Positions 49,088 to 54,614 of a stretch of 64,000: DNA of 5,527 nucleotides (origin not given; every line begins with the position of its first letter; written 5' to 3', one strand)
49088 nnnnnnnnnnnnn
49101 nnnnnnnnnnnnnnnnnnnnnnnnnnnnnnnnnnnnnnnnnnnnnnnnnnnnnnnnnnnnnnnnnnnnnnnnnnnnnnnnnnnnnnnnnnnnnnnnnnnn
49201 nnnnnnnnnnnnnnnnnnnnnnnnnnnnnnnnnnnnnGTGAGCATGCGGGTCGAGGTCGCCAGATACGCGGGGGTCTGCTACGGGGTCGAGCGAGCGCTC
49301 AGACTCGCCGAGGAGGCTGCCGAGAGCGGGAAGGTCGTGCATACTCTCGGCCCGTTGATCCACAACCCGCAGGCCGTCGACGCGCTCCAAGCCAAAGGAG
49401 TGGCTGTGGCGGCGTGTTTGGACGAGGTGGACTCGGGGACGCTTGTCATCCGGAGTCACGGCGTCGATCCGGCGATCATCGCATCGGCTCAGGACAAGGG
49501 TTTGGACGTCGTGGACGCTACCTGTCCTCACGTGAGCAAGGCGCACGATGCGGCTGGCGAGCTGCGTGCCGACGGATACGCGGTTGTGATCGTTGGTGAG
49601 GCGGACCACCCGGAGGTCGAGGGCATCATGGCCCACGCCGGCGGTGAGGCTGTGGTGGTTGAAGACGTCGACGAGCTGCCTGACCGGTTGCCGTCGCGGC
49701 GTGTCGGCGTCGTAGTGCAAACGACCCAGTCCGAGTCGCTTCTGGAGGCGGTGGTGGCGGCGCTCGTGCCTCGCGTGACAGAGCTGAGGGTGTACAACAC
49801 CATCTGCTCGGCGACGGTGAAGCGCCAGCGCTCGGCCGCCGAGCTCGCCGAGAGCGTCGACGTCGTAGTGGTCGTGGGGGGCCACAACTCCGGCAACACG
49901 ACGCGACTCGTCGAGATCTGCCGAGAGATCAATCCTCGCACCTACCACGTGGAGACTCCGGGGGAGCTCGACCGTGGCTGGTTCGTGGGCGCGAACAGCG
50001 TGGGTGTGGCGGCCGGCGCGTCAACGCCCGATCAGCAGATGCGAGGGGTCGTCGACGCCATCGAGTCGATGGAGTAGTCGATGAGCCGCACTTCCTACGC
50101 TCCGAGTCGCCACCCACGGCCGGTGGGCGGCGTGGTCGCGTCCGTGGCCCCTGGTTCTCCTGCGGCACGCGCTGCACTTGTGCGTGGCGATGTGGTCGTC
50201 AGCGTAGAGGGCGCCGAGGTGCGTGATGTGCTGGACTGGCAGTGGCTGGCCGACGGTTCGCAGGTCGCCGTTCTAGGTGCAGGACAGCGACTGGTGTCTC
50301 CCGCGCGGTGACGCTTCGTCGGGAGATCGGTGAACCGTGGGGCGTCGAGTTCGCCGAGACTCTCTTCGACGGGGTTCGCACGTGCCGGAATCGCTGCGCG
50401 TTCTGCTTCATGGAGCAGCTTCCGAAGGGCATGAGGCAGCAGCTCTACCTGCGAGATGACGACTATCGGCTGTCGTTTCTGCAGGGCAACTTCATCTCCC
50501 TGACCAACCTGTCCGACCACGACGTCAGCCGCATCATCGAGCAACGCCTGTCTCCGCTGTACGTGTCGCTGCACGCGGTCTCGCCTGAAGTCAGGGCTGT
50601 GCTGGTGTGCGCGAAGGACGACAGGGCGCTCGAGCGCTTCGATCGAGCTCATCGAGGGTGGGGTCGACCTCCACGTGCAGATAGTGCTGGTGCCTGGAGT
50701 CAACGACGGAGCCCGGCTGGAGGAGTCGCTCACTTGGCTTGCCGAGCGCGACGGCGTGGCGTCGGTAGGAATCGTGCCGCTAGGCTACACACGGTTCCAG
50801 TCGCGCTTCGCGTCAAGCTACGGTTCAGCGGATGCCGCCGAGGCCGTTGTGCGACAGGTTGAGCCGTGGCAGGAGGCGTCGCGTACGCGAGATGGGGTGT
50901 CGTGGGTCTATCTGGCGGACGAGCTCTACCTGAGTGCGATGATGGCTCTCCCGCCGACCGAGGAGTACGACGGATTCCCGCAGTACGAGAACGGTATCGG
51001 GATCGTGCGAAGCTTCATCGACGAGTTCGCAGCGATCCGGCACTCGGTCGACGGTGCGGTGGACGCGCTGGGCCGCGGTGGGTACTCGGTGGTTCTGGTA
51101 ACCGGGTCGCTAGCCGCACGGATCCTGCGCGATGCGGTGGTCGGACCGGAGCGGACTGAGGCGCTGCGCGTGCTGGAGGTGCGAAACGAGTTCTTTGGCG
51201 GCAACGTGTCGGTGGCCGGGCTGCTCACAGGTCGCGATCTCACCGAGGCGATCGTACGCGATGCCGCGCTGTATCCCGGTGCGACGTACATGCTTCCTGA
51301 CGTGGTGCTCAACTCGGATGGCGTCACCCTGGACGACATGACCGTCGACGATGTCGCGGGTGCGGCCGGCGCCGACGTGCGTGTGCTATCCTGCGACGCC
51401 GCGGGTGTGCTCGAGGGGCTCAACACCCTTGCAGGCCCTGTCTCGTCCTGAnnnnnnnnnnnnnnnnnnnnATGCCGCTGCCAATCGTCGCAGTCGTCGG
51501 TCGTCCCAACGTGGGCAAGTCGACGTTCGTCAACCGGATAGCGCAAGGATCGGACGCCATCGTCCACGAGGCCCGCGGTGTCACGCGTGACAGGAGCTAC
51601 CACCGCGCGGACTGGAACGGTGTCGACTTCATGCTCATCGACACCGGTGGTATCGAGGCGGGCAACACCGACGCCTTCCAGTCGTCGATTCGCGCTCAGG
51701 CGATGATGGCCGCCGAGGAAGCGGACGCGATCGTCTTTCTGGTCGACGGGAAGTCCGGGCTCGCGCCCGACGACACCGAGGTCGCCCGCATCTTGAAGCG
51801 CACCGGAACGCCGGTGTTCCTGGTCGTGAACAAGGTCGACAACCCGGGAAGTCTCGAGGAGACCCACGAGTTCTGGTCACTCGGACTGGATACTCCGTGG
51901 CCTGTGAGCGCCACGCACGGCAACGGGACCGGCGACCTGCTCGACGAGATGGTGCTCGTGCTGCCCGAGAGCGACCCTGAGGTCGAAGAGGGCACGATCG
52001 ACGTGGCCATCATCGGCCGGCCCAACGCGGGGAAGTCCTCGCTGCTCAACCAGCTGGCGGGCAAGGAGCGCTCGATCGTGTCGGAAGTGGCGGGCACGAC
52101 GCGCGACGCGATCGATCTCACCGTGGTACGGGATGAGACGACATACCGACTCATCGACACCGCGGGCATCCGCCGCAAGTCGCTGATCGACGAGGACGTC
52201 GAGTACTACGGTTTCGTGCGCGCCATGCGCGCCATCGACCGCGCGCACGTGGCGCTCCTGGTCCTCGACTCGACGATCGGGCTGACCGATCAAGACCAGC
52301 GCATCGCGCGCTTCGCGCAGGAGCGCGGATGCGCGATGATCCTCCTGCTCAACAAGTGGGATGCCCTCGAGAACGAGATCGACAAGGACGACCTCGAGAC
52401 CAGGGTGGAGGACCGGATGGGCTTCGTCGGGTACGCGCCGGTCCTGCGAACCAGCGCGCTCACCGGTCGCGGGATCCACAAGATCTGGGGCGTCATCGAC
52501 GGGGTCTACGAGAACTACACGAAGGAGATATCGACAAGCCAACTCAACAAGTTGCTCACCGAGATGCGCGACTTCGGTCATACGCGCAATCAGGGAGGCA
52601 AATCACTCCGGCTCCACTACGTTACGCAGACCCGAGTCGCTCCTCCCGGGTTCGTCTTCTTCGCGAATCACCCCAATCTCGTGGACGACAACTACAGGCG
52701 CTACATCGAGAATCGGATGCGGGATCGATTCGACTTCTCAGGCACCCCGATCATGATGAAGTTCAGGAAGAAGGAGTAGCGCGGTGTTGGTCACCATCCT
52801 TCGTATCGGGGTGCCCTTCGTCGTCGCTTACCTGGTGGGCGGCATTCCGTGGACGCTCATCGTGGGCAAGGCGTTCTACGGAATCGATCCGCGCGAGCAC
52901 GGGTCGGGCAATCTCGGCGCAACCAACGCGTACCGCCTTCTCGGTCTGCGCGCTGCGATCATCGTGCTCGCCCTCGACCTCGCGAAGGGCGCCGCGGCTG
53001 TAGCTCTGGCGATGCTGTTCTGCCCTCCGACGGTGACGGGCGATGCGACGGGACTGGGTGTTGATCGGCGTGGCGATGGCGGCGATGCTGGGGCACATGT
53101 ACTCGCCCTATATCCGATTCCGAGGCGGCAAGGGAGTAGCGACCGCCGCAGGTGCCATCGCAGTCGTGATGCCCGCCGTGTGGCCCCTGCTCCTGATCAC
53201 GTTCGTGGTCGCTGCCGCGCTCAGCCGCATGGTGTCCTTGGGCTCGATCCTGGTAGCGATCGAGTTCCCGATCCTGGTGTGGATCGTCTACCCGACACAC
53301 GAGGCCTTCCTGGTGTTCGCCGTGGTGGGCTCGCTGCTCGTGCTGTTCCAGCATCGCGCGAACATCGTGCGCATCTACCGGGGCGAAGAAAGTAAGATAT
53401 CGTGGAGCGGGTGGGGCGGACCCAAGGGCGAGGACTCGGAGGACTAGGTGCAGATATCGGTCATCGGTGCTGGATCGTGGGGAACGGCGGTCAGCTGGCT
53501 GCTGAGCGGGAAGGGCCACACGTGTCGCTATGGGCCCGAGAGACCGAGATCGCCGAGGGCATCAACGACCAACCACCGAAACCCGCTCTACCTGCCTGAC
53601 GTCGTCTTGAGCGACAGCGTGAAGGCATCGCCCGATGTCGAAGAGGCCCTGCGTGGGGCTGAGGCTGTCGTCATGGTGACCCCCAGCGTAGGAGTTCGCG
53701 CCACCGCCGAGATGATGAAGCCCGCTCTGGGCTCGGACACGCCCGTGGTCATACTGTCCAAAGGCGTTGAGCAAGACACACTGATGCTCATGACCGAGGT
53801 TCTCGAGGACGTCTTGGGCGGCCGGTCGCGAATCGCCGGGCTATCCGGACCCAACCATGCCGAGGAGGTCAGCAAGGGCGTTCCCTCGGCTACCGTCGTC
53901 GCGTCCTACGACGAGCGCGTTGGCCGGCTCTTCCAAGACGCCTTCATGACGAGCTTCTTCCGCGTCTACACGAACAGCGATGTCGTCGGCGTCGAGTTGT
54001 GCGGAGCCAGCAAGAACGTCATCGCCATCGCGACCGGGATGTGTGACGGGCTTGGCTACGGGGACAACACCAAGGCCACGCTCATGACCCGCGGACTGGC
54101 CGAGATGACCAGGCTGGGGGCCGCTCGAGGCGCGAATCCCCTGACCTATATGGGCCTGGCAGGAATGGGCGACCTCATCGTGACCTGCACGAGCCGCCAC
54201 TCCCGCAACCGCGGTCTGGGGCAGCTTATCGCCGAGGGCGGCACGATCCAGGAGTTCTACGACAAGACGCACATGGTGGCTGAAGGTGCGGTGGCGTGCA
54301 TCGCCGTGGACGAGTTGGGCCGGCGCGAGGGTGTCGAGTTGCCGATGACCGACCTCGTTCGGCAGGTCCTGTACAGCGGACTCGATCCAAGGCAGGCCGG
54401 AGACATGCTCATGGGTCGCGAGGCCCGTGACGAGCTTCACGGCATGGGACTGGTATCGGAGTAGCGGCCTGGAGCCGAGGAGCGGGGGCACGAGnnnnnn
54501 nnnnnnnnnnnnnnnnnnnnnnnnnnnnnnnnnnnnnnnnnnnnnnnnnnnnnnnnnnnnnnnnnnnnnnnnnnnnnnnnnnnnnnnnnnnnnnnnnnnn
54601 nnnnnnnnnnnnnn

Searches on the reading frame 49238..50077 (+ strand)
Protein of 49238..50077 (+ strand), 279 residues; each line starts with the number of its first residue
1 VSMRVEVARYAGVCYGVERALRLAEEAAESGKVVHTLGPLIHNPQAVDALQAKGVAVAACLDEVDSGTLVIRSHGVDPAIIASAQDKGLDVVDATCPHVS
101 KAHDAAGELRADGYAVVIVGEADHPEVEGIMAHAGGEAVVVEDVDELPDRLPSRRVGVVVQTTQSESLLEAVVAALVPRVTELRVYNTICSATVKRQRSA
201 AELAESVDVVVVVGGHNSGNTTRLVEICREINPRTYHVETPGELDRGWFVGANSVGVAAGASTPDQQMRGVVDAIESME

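Call 25: search_protein_families(library=pfam, max_evalue=0.001, proteins=[window:49238-50077:+])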
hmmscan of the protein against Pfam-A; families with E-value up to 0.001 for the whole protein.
window:49238-50077:+ (279 aa): 2 families
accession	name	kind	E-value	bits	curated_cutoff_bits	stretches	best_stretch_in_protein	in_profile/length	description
PF02401.23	LYTB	-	5.9e-90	301.6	24.5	1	5-276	1-267/267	LytB protein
PF13380.12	CoA_binding_2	-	0.00084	20.2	22.8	0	21-99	47-113/116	CoA binding domain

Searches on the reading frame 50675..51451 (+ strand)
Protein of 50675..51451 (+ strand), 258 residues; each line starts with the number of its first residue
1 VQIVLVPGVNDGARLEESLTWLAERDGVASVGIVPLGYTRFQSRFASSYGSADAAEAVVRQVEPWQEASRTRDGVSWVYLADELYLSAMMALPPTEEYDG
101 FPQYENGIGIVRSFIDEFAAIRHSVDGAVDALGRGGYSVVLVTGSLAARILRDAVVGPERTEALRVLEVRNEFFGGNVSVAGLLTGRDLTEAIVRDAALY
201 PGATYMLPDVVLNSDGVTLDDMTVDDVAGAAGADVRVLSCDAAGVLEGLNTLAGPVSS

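Call 25: search_protein_families(library=pfam, max_evalue=0.001, proteins=[window:50675-51451:+])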
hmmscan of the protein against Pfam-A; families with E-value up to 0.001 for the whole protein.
window:50675-51451:+ (258 aa): 1 family
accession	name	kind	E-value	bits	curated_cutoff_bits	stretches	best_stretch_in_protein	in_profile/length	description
PF04459.17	DUF512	-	1.8e-46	158.4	25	1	34-238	1-200/202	Protein of unknown function (DUF512)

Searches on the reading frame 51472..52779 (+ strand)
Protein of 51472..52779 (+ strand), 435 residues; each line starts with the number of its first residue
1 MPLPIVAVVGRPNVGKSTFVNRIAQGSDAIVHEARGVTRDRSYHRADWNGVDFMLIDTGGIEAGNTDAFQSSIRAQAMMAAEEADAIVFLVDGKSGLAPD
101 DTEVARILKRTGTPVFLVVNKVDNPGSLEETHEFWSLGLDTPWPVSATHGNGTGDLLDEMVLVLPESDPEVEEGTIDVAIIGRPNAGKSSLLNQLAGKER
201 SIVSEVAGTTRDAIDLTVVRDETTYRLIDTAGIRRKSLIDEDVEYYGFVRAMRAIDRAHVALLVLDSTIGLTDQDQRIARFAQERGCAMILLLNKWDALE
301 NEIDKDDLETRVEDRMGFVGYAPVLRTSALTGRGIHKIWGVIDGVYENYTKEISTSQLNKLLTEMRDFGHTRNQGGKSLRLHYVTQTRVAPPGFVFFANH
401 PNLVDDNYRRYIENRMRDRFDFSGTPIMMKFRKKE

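Call 25: search_protein_families(library=pfam, max_evalue=0.001, proteins=[window:51472-52779:+])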
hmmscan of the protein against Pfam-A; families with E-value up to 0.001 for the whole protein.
window:51472-52779:+ (435 aa): 16 families
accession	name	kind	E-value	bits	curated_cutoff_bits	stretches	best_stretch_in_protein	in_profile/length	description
PF01926.29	MMR_HSR1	-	4.4e-56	188.3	21.9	2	177-295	1-113/113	50S ribosome-binding GTPase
PF14714.11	KH_dom-like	-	2.2e-26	92.4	27.3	1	353-432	2-81/81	KH-domain-like of EngA bacterial GTPase enzymes, C-terminal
PF00009.33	GTP_EFTU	-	1.1e-25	90.8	26.5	2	177-344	5-184/188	Elongation factor Tu GTP binding domain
PF02421.24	FeoB_N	-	6.4e-23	81.4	27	2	177-338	2-152/156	Ferrous iron transport protein B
PF00350.29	Dynamin_N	-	9.9e-16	58.7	27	1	178-223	1-45/168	Dynamin family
PF04548.22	AIG1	-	5.4e-11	42.6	27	1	7-110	4-109/212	AIG1 family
PF03193.22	RsgA_GTPase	-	7.4e-10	39.4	30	0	178-234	109-169/174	RsgA GTPase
PF08477.19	Roc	-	1e-06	29.4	27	0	6-123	2-119/119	Ras of Complex, Roc, domain of DAPkinase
PF00071.28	Ras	-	2.9e-06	27.4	21.6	0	6-123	2-115/162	Ras family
PF00025.27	Arf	-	4e-06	26.9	22.3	0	8-140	19-143/174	ADP-ribosylation factor family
PF02492.25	cobW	-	1.2e-05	25.4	20.7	0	49-126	82-157/180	CobW/HypB/UreG, nucleotide-binding domain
PF13521.12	AAA_28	-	1.7e-05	25.5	27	0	178-209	2-34/164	AAA domain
PF19993.5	DO-GTPase2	-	2.5e-05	24.5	27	0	52-105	90-141/226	Double-GTPase 2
PF03308.22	MeaB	-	7.3e-05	22.3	23.1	0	319-350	208-239/273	Methylmalonyl Co-A mutase-associated GTPase MeaB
PF00005.33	ABC_tran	-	0.00013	23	25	0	173-206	10-42/137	ABC transporter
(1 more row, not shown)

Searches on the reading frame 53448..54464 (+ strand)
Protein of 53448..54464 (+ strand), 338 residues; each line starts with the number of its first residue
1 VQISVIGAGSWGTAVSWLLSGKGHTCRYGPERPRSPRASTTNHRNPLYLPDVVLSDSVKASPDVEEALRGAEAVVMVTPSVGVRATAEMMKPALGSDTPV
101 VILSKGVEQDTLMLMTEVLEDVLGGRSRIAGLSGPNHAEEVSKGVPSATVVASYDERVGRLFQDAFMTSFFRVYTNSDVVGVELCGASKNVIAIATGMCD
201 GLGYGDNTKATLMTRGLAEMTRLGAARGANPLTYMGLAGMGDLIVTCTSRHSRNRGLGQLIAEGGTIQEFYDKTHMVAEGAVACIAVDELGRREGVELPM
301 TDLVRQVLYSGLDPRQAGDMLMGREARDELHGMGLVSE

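Call 25: search_protein_families(library=pfam, max_evalue=0.001, proteins=[window:53448-54464:+])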
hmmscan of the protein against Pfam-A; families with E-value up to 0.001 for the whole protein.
window:53448-54464:+ (338 aa): 4 families
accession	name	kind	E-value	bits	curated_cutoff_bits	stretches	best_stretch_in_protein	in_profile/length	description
PF07479.19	NAD_Gly3P_dh_C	-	3.5e-53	180.1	25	1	178-317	1-140/142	NAD-dependent glycerol-3-phosphate dehydrogenase C-terminus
PF01210.29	NAD_Gly3P_dh_N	-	2e-42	145.3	23.1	1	2-157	1-156/158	NAD-dependent glycerol-3-phosphate dehydrogenase N-terminus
PF20618.3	GPD_NAD_C_bact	-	3.3e-16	60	27.6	1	238-303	1-65/66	Bacterial GPD, NAD-dependent C-terminal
PF02558.23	ApbA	-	0.0001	22.4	22.2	1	3-128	1-124/150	Ketopantoate reductase PanE/ApbA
